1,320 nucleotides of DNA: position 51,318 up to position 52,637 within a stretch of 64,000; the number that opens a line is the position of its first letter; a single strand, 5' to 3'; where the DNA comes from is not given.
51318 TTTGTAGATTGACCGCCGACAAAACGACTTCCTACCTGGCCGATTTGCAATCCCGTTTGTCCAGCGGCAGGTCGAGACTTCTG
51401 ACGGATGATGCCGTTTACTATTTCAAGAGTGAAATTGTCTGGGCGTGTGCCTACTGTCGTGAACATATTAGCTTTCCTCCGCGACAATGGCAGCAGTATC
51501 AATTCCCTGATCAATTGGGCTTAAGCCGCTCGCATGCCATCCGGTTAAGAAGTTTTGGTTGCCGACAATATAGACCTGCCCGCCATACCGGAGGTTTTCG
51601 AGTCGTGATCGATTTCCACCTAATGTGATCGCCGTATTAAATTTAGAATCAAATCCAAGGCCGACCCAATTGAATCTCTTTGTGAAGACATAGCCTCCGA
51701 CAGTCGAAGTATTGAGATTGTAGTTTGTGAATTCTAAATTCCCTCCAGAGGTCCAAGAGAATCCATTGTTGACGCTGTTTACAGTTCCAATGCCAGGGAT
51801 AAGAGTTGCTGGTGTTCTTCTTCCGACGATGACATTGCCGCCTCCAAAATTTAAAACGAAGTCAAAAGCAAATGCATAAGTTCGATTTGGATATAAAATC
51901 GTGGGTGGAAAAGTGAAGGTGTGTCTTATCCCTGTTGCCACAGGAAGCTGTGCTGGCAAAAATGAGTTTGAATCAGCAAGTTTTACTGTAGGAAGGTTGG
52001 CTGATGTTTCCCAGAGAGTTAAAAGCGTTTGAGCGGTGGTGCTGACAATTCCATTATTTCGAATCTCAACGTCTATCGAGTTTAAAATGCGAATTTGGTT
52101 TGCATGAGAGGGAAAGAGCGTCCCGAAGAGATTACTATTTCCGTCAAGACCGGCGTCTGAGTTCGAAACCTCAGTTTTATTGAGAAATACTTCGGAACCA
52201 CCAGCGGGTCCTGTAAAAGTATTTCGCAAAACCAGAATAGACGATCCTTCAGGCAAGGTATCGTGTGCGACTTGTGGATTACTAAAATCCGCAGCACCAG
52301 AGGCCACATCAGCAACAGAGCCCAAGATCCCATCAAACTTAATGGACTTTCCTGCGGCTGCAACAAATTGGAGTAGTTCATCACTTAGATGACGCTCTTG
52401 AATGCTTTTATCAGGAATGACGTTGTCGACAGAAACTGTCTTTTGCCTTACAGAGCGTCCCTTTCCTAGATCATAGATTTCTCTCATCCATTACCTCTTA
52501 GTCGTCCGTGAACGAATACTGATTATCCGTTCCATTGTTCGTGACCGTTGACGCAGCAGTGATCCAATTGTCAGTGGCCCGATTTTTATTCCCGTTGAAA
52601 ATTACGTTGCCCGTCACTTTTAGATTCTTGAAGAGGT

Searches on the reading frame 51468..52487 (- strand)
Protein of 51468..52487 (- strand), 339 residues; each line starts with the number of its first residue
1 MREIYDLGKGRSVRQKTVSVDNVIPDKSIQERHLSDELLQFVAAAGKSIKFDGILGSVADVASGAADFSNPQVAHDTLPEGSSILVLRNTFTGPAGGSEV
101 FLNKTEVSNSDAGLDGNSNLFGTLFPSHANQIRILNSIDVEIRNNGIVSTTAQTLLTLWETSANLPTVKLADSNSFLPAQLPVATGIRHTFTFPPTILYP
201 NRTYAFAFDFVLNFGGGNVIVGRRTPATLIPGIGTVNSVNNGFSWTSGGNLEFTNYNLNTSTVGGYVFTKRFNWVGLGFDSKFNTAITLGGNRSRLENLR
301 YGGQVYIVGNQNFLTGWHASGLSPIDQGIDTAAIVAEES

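Call 8: search_protein_families(library=pfam, proteins=[window:51468-52487:-], max_evalue=0.1)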
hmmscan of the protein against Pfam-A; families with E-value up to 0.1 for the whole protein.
window:51468-52487:- (339 aa): 0 families

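Call 9: search_protein_families(library=phrogs, proteins=[window:51468-52487:-], max_evalue=0.1)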
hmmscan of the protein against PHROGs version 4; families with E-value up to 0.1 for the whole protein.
window:51468-52487:- (339 aa): 0 families

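Call 14: search_solved_structures(query=window:51468-52487:-, max_evalue=1)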
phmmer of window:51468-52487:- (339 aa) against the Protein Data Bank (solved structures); distinct sequences matched with E-value up to 1: 5.
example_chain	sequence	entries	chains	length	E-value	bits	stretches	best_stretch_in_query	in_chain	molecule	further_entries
4qkr_A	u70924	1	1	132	0.018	17.5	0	62-94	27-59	DE NOVO PROTEIN 6XTYR/PV2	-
3q7w_A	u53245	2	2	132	0.15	14.5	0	62-94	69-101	de novo designed beta-trefoil architecture with symmetric primary structure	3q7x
4qks_A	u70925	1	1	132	0.35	13.3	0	62-93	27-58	DE NOVO PROTEIN 6XTRP/PV2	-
3o4d_A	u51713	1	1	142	0.36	13.2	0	62-94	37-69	de novo designed beta-trefoil architecture with symmetric primary structure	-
4d8h_A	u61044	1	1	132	0.46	12.9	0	62-94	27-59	de novo protein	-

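Call 17: find_homologous_proteins(query=window:51468-52487:-, max_evalue=0.001)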
Query window:51468-52487:- (339 aa): 5 proteins with E <= 0.001 among 3863 candidates.
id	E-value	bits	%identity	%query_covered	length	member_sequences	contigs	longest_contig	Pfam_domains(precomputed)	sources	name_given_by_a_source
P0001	9.3e-221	750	100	100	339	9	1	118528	-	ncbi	ncbi:MAG: hypothetical protein AB7G93_11745 [Bdellovibrionales bacterium]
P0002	1.4e-195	667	86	100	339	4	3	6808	-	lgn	-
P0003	3.7e-173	593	77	99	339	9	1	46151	-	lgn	-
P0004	1.9e-153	529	78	88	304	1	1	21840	-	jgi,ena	-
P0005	7.5e-99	349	52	100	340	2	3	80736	-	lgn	-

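Call 18: find_encoding_contigs(protein=P0005, flank=10000, max_places=4)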
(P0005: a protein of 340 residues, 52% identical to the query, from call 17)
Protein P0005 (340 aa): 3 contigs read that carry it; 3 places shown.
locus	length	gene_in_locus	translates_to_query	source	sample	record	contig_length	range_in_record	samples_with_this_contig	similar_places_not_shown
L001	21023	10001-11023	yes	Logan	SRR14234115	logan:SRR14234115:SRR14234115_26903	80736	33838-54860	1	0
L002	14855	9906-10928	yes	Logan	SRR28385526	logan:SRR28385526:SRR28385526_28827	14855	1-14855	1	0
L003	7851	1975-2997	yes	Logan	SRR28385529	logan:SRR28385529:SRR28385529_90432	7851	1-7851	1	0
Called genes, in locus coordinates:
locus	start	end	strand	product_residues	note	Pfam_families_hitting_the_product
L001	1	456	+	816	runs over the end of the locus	-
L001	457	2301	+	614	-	PF09684:Tail_P2_I (faint)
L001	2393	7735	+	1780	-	PF13385:Laminin_G_3 (weak)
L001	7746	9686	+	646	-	-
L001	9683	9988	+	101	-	-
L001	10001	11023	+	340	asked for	-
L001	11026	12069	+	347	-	-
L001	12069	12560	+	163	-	-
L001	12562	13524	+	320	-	-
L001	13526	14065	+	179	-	-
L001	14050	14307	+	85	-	-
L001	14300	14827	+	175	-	-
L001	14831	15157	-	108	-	-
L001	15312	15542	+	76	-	-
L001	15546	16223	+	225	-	-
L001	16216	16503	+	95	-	-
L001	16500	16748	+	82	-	-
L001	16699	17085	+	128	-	-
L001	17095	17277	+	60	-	-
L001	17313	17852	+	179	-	-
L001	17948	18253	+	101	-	-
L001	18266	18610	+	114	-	-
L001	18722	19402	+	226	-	PF01471:PG_binding_1, PF13539:Peptidase_M15_4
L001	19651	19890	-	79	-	-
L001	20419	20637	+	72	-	-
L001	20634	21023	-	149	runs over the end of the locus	PF21002:TMEM106_N (faint)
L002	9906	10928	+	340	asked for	-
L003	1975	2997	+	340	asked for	-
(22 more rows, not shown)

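Call 19: find_encoding_contigs(protein=P0003, flank=10000, max_places=4)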
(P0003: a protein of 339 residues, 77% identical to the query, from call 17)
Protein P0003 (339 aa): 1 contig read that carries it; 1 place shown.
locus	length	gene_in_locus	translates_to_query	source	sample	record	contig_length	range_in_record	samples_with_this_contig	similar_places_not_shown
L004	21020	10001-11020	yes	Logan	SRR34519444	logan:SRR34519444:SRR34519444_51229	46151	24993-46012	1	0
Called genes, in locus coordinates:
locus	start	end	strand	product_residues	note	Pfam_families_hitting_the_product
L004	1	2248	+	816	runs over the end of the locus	-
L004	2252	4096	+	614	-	PF13385:Laminin_G_3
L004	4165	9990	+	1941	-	-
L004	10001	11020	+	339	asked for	-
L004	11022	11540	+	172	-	-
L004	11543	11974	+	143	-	-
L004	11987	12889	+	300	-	-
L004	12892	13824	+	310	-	-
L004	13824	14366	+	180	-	-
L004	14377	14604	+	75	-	-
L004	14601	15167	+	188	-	-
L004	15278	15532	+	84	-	-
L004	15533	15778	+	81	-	-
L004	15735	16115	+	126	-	-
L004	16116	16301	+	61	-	-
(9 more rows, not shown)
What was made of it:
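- Checked: The ATG at 49600 is the B start used by gene calls in orthologous contigs (310 aa; call 19).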

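Call 25: find_homologous_proteins(query=A1, max_evalue=0.01)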
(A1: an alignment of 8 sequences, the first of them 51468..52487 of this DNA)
Query A1 (8 sequences) (339 aa, profile of the alignment): 8 proteins with E <= 0.01 among 8000 candidates.
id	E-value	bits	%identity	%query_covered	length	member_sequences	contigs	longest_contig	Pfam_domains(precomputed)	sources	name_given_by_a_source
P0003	1.9e-140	485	77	99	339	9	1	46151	-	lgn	-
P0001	2.2e-137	475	100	100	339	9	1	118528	-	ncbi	ncbi:MAG: hypothetical protein AB7G93_11745 [Bdellovibrionales bacterium]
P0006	9.9e-136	470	28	86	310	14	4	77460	-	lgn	-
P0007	2.7e-134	465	28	88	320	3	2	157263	-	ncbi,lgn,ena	ncbi:MAG: hypothetical protein R2827_03245 [Bdellovibrionales bacterium]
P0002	2.2e-130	452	86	100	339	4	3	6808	-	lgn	-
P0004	8.1e-116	404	78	88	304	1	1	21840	-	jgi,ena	-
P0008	2.0e-81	291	27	86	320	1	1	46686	-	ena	-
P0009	2.5e-52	196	31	34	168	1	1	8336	-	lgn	-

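Call 27: find_encoding_contigs(protein=P0004, flank=10000, max_places=3)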
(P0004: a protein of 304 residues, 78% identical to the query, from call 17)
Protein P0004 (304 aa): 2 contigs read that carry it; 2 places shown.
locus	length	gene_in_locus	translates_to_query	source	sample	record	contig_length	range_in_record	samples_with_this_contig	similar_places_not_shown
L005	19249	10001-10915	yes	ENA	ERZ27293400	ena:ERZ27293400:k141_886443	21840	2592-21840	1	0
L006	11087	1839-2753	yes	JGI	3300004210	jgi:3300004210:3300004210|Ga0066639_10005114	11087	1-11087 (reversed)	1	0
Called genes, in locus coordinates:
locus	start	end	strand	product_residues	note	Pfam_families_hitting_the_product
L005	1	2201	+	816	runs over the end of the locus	-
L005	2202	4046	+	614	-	-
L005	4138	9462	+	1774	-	PF13385:Laminin_G_3 (weak)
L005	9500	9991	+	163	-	-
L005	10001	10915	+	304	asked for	-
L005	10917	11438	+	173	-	-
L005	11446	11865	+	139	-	-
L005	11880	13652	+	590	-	-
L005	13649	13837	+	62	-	-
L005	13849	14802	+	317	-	-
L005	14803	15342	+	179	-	-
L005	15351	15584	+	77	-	-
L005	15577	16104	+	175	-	-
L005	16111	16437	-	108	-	-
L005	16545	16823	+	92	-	-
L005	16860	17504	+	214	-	-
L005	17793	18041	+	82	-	-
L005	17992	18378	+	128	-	-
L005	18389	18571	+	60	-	-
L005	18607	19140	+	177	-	-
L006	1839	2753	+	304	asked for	-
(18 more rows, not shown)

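Call 28: find_encoding_contigs(protein=P0008, flank=10000, max_places=3)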
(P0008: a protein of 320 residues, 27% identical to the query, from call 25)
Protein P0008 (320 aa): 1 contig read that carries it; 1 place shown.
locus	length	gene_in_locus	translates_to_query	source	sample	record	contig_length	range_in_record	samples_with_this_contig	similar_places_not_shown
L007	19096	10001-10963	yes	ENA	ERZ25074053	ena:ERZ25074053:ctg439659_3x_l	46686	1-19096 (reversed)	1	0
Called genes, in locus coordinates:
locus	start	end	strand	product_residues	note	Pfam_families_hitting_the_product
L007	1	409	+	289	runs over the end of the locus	-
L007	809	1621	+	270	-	-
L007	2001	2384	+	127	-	-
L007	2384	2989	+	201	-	-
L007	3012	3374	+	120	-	-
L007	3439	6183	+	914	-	-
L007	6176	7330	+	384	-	-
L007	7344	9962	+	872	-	-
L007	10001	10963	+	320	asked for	-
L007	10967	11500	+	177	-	-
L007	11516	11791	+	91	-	-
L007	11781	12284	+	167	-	-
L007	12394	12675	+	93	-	-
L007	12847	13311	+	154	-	-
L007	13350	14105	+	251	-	PF01520:Amidase_3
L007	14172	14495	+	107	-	-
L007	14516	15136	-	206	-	-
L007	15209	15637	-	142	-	-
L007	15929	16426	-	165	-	PF01381:HTH_3 (faint)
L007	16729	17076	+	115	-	-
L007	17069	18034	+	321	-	PF13479:AAA_24 (weak)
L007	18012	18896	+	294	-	PF09588:YqaJ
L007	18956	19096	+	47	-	?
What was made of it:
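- On Contractile-tail phage baseplate/fibre operon: The order is collinear in four related contigs (calls 18, 19, 27, 28).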

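Call 31: search_protein_families(library=pfam, proteins=[L001:7076-7732:+, L005:9500-9988:+, L001:7746-9683:+, L005:11880-13649:+, L001:11026-12066:+, L001:12069-12557:+, L007:7344-9959:+, L005:4138-9459:+], max_evalue=0.1)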
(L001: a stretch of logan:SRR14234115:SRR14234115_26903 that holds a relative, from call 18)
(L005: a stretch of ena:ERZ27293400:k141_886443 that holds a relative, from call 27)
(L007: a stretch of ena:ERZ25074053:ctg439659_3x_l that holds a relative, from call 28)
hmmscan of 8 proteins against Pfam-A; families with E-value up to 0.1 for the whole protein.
L001:7076-7732:+ (219 aa): 0 families

L005:9500-9988:+ (163 aa): 0 families

L001:7746-9683:+ (646 aa): 0 families

L005:11880-13649:+ (590 aa): 0 families

L001:11026-12066:+ (347 aa): 0 families

L001:12069-12557:+ (163 aa): 0 families

L007:7344-9959:+ (872 aa): 0 families

L005:4138-9459:+ (1774 aa): 1 family
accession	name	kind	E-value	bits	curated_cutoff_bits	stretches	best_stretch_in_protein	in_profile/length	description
PF13385.13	Laminin_G_3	-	9.1e-13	49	27.6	2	1155-1269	36-143/151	Concanavalin A-like lectin/glucanases superfamily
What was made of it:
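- Closest known: Right-handed parallel beta-helix tailspikes and polysaccharide lyases/esterases. Different: No Pfam beta-helix hit (calls 8, 31).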

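Call 43: predict_structure(alignment_id=A2)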
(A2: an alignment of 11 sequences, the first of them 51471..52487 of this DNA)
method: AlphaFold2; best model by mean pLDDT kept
length: 339 residues; sequences in the alignment: 11
mean_pLDDT: 68.3   pTM: 0.60
mean pLDDT of the five models: 68.3, 66.0, 65.7, 65.7, 62.3
residues with pLDDT >= 90: 76; 70-90: 118; 50-70: 42; < 50: 103
segments of 3 or more residues with pLDDT < 50: 1-48, 106-120, 215-254
pLDDT, mean of each block of 10 residues (from residue 1): 32 29 35 43 46 91 90 95 92 81 51 42 66 84 63 80 73 84 75 86 77 50 31 29 30 66 87 88 92 91 89 90 85 84
secondary structure, 60 per line:
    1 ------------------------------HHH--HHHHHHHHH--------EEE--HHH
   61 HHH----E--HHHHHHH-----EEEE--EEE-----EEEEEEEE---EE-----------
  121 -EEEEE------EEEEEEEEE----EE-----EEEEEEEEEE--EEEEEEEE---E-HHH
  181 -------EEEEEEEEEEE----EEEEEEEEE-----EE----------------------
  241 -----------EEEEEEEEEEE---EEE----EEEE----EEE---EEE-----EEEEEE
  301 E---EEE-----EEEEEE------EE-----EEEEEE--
elements in order: H36-44 E53-55 H58-63 H71-77 E83-86 E89-91 E97-104 E122-126 E133-141 E153-162 E165-172 E188-198 E203-211 E252-262 E266-268 E273-276 E281-283 E287-289 E295-301 E305-307 E313-318 E332-337
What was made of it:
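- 51468..52487 (-): Protein A (339 aa). Its parts are the N-terminal anchor peptide (52350-52487), the cap half of the module (52203-52349), the nested beta-rich insert (51711-52202) and the C-terminal half of the module (51471-51710). In the AlphaFold model the scaffold has pLDDT 85-95, the insert 63-86, and residues 1-48 are disordered (call 43).
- The insert model has only moderate confidence (pLDDT 63-86, with two disordered stretches; call 43).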

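Call 45: fold_search(model_id=the predicted structure, library=pdb)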
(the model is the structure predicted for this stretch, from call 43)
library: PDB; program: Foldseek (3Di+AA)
matches with E <= 10: 1318; with E <= 0.001: 2
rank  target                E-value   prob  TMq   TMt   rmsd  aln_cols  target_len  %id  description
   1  9eui_Q                3.1e-04  1.00  0.30  0.13   8.5       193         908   13  Cryo-EM structure of Staphylococcus aureus bacteriophage phi812 baseplate in the post-contraction state - complete (released 2025-04-09)
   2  9euj_G                4.0e-04  1.00  0.30  0.14   8.5       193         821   13  Cryo-EM structure of Staphylococcus aureus bacteriophage phi812 baseplate in the post-contraction state - sheath initi (released 2025-04-09)
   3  3m5g_C                2.8e-03  0.84  0.16  0.17  12.1       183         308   15  Crystal structure of a H7 influenza virus hemagglutinin (released 2010-09-22)
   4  5v2a_A                4.7e-03  0.47  0.16  0.17  25.6       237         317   15  Crystal structure of Fab H7.167 in complex with influenza virus hemagglutinin from A/Shanghai/02/2013 (H7N9) (released 2017-04-05)
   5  3m5g_E                5.2e-03  0.66  0.16  0.17  13.1       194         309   16  Crystal structure of a H7 influenza virus hemagglutinin (released 2010-09-22)
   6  3m5h_C                5.5e-03  0.75  0.16  0.17  12.0       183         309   16  Crystal structure of a H7 influenza virus hemagglutinin complexed with 3SLN (released 2010-09-22)
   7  8tnl_C                6.5e-03  0.54  0.18  0.14  13.5       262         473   10  CryoEM structure of H7 hemagglutinin from A/Shanghai2/2013 H7N9 in complex with a human neutralizing antibody H7.HK1 (released 2024-05-15)
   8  9e7m_Ja               7.7e-03  0.95  0.20  0.10   7.5       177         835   13  In situ cryoEM structure of bacteriophage Ur-lambda tail tip complex (released 2025-11-05)
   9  3m5g_A                8.2e-03  0.57  0.16  0.17  13.4       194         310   15  Crystal structure of a H7 influenza virus hemagglutinin (released 2010-09-22)
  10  3wnk                  8.2e-03  0.44  0.15  0.09  12.1       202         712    8  Crystal Structure of Bacillus circulans T-3040 cycloisomaltooligosaccharide glucanotransferase (released 2014-02-05)
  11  3wnn_A                8.6e-03  0.47  0.16  0.09  13.4       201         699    8  D308A mutant of Bacillus circulans T-3040 cycloisomaltooligosaccharide glucanotransferase complexed with isomaltooctao (released 2014-02-05)
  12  7f9j_A                1.1e-02  0.94  0.19  0.41  12.4       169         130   12  Thrombocorticin Q25K in complex with Ca2+ (released 2022-07-06)
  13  3wnl_A                1.3e-02  0.51  0.16  0.09  12.8       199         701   10  D308A mutant of Bacillus circulans T-3040 cycloisomaltooligosaccharide glucanotransferase complexed with isomaltohexao (released 2014-02-05)
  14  8h2i_bG               1.3e-02  0.85  0.21  0.15  13.9       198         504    7  Near-atomic structure of five-fold averaged PBCV-1 capsid (released 2022-11-16)
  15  4n5j_C                1.5e-02  0.54  0.16  0.17  13.1       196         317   13  Crystal structure of hemagglutinin from an H7N9 influenza virus (released 2013-12-18)
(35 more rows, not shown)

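Call 92: search_protein_families(library=pfam, proteins=[L007:10175-10720:+, L001:10286-10780:+], max_evalue=10)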
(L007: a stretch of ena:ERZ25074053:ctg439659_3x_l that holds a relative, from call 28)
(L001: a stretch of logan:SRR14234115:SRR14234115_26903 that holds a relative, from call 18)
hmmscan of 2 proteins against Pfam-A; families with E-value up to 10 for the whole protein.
L007:10175-10720:+ (182 aa): 0 families

L001:10286-10780:+ (165 aa): 0 families

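Call 106: search_protein_families(library=ncbifam, proteins=[window:51468-52487:-], max_evalue=0.01)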
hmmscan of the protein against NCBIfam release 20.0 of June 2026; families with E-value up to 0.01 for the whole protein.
window:51468-52487:- (339 aa): 0 families

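Call 107: search_protein_families(library=ncbifam, alignment_id=A2, max_evalue=0.1)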
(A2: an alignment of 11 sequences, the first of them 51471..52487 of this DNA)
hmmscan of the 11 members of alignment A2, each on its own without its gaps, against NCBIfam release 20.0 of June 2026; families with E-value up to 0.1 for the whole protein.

A. member 1, window:51471-52487:- (339 aa): 0 families

B. families by the number of members that match (of 11 scanned): 1 family
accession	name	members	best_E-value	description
NF041539.1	choice_anch_R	6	2.5e-05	choice-of-anchor R domain-containing protein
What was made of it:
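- On Choice-of-anchor R domain (NCBIfam NF041539) for the A/B insert: Six of 11 family members hit at E<=0.1, best 2.5e-5 (call 107).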
